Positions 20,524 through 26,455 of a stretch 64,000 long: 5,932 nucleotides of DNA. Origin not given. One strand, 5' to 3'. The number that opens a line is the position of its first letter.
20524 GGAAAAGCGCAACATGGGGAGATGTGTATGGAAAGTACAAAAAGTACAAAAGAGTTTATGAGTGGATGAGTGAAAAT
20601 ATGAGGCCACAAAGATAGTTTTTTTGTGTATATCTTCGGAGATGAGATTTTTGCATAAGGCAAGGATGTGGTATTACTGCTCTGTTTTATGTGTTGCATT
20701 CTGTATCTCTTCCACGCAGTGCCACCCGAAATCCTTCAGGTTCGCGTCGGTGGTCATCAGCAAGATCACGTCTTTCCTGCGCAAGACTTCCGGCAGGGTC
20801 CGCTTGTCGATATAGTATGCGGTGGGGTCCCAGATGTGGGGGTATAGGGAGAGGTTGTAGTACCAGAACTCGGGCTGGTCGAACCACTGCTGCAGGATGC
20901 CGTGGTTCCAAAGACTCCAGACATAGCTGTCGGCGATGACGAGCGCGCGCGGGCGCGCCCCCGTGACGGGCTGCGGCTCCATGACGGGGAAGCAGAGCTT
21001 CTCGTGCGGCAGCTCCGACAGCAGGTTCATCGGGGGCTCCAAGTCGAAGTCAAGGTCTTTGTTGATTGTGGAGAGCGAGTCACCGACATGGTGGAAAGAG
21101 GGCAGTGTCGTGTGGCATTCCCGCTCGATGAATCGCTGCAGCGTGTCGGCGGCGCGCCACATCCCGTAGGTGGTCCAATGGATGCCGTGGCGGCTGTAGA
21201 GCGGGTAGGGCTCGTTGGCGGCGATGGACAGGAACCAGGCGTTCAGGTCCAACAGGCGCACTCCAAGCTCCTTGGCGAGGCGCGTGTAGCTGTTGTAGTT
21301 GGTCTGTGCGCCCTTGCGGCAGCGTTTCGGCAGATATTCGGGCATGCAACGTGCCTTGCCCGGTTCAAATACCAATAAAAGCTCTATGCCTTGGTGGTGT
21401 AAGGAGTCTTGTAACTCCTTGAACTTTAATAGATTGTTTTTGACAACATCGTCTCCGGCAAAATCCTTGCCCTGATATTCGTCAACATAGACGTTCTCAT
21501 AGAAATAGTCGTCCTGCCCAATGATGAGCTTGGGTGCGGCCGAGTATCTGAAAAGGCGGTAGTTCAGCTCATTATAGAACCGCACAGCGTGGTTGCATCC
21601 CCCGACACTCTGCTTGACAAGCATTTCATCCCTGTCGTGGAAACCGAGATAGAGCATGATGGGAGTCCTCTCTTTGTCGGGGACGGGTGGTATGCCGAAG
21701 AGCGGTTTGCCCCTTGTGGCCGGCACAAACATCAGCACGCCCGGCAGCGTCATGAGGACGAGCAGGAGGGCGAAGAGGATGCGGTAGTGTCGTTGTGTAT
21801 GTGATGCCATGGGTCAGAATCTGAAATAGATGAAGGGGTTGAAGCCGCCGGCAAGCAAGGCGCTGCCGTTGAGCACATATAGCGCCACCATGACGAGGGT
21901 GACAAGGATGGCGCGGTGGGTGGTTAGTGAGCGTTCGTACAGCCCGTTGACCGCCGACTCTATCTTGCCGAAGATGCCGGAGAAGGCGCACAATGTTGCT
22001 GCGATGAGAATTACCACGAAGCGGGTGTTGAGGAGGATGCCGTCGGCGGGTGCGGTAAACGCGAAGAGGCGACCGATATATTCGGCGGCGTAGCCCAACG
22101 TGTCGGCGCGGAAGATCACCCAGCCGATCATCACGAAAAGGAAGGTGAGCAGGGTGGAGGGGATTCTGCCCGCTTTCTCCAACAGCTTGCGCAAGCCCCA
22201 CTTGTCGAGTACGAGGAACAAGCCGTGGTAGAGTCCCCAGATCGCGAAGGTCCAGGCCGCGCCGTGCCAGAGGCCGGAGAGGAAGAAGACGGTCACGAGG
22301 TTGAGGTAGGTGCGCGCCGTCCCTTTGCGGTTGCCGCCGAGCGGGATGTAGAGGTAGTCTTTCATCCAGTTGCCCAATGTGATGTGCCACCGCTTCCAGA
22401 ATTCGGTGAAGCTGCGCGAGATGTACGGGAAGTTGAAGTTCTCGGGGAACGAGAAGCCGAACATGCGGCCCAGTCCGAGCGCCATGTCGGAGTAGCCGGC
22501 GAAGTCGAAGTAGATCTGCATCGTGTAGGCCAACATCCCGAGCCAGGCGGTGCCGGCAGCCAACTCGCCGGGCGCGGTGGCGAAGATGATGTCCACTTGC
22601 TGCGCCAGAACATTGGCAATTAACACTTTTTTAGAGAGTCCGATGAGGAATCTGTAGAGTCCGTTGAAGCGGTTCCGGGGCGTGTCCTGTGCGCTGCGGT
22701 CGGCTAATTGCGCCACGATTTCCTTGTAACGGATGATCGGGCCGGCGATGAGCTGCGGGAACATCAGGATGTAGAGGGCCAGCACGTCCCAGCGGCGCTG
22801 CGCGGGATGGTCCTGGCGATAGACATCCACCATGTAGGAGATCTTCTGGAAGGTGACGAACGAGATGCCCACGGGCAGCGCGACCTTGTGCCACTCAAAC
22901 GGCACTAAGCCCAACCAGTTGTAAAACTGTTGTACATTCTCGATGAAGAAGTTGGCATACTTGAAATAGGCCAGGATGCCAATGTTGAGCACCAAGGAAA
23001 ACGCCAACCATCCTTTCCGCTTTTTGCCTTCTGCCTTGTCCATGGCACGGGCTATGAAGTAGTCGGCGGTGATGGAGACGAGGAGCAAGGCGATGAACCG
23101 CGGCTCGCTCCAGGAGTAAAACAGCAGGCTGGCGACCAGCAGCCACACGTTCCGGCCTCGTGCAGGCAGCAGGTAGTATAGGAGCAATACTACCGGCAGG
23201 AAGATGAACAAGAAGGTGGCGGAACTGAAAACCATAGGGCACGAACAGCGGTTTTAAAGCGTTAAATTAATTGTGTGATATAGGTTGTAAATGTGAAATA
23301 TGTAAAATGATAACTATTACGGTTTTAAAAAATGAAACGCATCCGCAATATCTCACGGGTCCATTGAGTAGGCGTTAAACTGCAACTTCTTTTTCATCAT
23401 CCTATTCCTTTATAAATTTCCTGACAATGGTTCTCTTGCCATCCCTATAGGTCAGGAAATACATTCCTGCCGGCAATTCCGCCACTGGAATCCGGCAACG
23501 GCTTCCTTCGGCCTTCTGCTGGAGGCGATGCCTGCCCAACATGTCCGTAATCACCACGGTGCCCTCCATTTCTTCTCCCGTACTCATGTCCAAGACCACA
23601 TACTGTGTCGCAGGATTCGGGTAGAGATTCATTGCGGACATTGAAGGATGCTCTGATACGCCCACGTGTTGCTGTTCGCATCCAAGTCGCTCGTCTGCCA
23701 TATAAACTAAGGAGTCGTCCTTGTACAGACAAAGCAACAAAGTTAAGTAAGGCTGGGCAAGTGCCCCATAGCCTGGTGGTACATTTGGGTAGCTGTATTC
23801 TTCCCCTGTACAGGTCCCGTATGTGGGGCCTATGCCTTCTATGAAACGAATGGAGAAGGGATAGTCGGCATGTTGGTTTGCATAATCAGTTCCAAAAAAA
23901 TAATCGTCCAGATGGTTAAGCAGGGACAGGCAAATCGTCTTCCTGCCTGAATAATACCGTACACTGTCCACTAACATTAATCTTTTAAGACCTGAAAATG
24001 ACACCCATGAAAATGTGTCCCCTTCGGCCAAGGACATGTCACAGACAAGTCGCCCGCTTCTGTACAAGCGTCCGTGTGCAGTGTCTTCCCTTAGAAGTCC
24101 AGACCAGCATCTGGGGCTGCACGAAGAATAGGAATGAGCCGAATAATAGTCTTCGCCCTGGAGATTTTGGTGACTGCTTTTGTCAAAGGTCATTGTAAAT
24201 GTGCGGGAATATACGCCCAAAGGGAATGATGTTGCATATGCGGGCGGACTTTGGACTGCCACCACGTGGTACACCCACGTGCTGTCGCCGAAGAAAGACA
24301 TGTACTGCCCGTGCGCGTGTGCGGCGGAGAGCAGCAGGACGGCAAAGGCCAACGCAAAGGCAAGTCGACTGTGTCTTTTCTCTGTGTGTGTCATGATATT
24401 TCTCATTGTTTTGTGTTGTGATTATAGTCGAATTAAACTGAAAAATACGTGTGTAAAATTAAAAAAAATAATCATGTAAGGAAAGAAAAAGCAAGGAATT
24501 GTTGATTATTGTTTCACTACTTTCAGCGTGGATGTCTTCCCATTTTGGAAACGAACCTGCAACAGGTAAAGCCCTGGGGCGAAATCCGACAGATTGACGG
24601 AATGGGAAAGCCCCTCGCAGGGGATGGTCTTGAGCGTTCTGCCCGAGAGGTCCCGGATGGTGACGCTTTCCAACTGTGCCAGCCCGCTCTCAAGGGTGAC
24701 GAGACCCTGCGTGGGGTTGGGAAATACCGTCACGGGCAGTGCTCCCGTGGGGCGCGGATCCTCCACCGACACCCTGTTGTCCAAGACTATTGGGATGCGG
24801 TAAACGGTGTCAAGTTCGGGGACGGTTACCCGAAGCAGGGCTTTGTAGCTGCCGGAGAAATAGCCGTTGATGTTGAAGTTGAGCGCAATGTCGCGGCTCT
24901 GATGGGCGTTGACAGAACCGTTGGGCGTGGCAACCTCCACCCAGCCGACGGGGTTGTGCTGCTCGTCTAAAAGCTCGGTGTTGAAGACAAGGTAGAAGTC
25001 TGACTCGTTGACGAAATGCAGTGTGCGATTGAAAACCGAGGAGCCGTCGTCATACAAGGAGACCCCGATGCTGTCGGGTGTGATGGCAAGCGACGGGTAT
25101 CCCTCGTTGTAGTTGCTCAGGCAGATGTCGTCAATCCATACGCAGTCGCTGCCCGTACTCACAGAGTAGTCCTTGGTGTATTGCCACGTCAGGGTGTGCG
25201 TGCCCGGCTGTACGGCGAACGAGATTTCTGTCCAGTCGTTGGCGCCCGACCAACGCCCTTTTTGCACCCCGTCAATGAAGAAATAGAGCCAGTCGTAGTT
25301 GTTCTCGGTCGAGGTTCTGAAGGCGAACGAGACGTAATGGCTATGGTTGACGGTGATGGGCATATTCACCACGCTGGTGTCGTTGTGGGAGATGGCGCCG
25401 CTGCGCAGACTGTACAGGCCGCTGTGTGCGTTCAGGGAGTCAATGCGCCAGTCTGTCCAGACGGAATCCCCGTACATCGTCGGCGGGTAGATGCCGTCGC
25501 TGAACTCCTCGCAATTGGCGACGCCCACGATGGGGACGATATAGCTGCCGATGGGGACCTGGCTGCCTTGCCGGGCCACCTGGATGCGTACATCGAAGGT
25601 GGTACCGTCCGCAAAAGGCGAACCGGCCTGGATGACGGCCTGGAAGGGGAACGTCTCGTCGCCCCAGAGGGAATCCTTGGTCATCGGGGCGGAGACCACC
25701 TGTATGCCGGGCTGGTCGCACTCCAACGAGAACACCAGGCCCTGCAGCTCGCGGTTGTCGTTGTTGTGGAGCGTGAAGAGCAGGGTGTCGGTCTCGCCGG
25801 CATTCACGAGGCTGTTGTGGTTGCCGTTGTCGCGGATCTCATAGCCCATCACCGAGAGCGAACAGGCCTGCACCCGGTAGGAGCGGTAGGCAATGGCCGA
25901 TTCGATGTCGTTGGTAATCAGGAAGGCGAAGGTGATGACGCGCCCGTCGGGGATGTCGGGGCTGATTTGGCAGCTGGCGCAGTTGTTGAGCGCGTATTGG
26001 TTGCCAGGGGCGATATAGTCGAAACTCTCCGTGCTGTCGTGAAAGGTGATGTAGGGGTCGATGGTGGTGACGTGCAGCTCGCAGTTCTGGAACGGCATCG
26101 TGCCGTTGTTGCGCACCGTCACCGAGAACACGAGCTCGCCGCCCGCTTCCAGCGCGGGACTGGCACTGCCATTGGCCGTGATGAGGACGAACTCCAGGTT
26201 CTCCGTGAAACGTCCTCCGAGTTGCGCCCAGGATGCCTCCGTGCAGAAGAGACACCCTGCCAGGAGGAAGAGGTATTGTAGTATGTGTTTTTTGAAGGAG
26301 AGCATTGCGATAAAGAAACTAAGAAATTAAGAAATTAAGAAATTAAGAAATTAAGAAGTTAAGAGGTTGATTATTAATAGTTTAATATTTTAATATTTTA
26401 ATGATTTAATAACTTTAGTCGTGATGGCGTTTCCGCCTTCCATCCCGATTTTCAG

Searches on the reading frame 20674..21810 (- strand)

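Call 15: search_protein_families(library=pfam, proteins=[window:20674-21810:-])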
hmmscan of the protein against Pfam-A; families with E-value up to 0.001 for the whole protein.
window:20674-21810:- (378 aa): 1 family
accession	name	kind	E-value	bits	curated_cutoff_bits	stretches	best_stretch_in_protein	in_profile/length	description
PF16822.11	ALGX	-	2e-13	51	26.5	1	96-231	2-133/268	SGNH hydrolase-like domain, acetyltransferase AlgX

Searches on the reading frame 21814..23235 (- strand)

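Call 15: search_protein_families(library=pfam, proteins=[window:21814-23235:-])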
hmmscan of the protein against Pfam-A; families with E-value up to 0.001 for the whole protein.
window:21814-23235:- (473 aa): 2 families
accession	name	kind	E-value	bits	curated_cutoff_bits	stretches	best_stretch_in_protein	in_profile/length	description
PF03062.24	MBOAT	-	3.5e-31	109.2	27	1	153-345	85-295/337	MBOAT, membrane-bound O-acyltransferase family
PF13813.11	MBOAT_2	-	5.5e-06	27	25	1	264-327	2-67/85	Membrane bound O-acyl transferase family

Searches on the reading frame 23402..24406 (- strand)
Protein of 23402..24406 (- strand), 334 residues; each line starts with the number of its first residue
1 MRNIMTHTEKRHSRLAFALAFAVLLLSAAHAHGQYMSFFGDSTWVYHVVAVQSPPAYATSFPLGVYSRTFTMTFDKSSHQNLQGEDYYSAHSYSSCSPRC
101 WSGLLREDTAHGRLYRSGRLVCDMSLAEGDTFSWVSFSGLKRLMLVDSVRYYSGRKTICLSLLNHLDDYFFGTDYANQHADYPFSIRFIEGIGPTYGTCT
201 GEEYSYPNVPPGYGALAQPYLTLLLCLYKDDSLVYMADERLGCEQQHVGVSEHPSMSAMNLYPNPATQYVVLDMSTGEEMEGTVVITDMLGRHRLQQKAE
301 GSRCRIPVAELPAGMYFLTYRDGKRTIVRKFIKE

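Call 15: search_protein_families(library=pfam, proteins=[window:23402-24406:-])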
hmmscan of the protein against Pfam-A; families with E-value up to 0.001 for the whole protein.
window:23402-24406:- (334 aa): 1 family
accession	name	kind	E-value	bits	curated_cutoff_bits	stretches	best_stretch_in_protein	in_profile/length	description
PF18962.6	Por_Secre_tail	-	3.2e-11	43.8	27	1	261-332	1-74/75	Secretion system C-terminal sorting domain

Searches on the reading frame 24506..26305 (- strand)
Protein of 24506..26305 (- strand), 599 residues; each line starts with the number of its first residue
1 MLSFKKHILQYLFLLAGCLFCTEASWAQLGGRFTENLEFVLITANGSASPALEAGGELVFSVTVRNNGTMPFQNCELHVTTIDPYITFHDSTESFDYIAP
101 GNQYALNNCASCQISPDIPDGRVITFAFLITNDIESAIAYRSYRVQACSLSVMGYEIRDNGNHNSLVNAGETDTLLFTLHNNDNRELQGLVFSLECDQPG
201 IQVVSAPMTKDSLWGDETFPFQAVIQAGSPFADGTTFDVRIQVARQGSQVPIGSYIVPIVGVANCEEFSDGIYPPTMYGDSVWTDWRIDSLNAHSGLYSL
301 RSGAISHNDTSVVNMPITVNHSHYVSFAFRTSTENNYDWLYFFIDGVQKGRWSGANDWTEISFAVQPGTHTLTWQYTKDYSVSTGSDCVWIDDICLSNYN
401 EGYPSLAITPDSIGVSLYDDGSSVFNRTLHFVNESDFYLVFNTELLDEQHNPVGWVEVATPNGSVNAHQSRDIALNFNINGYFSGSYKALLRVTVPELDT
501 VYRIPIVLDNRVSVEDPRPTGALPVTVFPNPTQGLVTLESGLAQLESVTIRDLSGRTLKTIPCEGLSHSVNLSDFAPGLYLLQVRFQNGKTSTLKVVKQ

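Call 15: search_protein_families(library=pfam, proteins=[window:24506-26305:-])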
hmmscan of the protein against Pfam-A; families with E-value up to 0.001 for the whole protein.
window:24506-26305:- (599 aa): 2 families
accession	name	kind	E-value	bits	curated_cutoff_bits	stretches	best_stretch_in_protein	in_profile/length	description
PF18962.6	Por_Secre_tail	-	5e-09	36.8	27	1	527-594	1-71/75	Secretion system C-terminal sorting domain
PF00337.29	Gal-bind_lectin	-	0.00021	21.2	22.1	0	184-252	38-99/132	Galactoside-binding lectin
